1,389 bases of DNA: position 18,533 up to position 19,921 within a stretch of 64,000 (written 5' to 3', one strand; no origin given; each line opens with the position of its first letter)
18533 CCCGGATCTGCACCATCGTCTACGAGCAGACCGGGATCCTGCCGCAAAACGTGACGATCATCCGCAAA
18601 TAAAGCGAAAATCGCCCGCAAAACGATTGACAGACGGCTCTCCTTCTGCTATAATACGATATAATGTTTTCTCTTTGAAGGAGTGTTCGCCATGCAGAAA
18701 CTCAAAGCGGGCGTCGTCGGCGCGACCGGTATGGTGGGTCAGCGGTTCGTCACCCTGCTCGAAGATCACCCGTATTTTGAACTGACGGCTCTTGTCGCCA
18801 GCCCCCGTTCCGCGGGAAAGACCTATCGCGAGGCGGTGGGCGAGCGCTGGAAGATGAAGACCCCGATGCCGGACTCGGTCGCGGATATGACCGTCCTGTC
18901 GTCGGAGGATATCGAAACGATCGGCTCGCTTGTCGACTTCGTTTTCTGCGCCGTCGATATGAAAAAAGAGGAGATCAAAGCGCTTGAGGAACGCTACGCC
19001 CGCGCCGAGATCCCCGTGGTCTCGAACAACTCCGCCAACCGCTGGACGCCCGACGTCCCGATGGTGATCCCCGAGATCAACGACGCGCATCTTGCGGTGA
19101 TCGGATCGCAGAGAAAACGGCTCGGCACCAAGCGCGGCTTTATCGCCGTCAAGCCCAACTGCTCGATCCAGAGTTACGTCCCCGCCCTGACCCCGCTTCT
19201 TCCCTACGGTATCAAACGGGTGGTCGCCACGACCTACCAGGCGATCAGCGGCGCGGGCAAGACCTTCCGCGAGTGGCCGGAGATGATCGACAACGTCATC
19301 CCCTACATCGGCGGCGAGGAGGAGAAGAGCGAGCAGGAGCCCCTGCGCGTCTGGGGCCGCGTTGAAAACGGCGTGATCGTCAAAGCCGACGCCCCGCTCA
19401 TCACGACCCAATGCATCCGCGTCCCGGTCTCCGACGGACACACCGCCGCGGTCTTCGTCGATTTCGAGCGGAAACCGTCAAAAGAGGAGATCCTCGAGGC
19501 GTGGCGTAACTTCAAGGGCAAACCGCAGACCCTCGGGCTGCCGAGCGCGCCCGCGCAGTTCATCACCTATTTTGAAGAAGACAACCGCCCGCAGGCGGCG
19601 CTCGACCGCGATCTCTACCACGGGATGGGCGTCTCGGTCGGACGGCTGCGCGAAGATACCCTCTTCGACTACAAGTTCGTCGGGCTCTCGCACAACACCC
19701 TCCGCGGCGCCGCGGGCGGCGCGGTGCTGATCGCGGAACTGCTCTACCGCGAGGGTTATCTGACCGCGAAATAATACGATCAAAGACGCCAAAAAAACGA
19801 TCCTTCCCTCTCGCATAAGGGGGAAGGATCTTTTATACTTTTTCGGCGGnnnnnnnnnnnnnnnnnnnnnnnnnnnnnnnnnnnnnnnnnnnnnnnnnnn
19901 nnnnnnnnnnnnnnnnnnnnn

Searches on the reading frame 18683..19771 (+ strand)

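Call 121: search_protein_families(library=pfam, proteins=[window:18683-19771:+], max_evalue=0.00001)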
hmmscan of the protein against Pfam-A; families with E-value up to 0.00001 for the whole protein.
window:18683-19771:+ (363 aa): 2 families
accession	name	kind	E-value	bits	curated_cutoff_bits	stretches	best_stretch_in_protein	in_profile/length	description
PF02774.23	Semialdhyde_dhC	-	5e-29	102.2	26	1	169-340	1-183/184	Semialdehyde dehydrogenase, dimerisation domain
PF01118.30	Semialdhyde_dh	-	9.2e-28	97.5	26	1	8-138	1-119/121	Semialdehyde dehydrogenase, NAD binding domain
